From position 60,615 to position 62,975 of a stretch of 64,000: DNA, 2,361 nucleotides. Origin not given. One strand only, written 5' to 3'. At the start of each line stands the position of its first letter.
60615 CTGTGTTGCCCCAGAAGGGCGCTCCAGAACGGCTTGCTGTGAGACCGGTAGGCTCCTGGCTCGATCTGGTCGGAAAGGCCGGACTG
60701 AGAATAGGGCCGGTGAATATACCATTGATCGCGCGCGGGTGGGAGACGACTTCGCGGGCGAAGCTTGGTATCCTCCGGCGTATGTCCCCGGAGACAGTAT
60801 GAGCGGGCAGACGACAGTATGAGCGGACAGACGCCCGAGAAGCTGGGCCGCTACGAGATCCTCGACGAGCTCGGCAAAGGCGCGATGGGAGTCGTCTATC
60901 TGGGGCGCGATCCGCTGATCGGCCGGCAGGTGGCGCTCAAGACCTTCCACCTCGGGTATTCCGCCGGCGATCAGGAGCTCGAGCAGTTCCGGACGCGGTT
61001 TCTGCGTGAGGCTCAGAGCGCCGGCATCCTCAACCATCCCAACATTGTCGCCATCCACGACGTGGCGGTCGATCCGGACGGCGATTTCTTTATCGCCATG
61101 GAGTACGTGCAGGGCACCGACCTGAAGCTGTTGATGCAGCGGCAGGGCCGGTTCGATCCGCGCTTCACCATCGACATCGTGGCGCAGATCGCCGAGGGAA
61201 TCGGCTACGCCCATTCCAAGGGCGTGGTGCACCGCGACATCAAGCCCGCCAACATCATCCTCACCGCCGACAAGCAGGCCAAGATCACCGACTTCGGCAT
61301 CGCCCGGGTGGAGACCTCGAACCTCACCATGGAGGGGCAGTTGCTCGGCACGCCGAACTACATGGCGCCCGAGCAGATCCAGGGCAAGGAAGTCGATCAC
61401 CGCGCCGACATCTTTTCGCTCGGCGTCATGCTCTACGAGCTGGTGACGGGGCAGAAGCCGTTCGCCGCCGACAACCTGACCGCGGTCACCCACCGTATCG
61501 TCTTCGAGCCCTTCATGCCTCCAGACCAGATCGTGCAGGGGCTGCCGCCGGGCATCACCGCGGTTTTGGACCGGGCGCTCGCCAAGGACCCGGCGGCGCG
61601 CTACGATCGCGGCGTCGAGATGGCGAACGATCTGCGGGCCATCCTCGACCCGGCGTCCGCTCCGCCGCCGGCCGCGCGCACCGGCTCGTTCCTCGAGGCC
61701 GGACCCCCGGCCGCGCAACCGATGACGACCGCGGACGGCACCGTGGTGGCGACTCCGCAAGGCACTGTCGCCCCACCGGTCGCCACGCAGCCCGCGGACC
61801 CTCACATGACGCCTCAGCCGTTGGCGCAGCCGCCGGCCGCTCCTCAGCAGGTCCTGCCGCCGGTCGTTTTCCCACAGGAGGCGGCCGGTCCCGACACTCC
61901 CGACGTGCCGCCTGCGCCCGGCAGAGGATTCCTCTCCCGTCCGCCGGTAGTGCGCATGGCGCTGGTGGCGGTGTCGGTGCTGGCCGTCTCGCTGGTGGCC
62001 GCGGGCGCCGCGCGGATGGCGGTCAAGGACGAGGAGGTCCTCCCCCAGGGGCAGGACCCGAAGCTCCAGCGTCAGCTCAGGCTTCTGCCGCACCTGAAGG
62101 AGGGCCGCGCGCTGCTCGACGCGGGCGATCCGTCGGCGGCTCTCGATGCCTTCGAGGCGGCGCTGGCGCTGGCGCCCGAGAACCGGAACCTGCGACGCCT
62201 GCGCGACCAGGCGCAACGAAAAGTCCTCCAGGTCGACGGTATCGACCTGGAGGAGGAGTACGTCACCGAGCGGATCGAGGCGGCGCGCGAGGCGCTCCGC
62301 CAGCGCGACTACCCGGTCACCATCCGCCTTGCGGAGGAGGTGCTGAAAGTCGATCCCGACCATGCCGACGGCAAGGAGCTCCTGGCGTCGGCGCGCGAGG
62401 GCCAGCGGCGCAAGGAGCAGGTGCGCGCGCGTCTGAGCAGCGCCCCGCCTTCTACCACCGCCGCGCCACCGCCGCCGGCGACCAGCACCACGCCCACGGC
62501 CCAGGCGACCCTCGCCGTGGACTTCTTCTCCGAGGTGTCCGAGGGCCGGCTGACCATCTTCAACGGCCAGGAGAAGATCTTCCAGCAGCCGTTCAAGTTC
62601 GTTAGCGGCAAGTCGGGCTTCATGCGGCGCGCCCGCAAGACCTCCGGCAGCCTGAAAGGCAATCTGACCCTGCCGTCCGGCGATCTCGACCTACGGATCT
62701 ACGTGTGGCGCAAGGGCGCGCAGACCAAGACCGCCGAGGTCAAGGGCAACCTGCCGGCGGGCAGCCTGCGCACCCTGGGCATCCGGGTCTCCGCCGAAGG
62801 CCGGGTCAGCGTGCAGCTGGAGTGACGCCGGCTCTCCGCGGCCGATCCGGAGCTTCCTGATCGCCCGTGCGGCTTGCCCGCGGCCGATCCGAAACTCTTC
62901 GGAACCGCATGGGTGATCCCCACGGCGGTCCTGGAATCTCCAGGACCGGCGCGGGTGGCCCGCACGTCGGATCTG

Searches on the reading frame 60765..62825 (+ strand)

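Call 20: search_protein_families(library=pfam, proteins=[window:60765-62825:+], max_evalue=0.001)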
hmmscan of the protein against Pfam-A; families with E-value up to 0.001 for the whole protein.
window:60765-62825:+ (686 aa): 7 families
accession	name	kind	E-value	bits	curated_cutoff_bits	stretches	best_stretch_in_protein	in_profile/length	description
PF00069.31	Pkinase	-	9.8e-55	186.2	31.7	1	30-280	1-252/263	Protein kinase domain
PF07714.23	PK_Tyr_Ser-Thr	-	6.1e-39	134.3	23.1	1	32-279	3-248/258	Protein tyrosine and serine/threonine kinase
PF13432.12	TPR_16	-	7.1e-08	33.2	32.7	0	444-478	1-35/65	Tetratricopeptide repeat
PF14559.12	TPR_19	-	4.4e-06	27.4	25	0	450-477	1-28/68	Tetratricopeptide repeat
PF13428.12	TPR_14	-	5.5e-06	27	23.5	0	447-478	8-39/44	Tetratricopeptide repeat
PF06293.20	Kdo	-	4.6e-05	23.4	21.3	1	78-172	63-159/207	Lipopolysaccharide kinase (Kdo/WaaP) family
PF07719.23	TPR_2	-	0.0001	22.6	27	1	443-473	4-34/34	Tetratricopeptide repeat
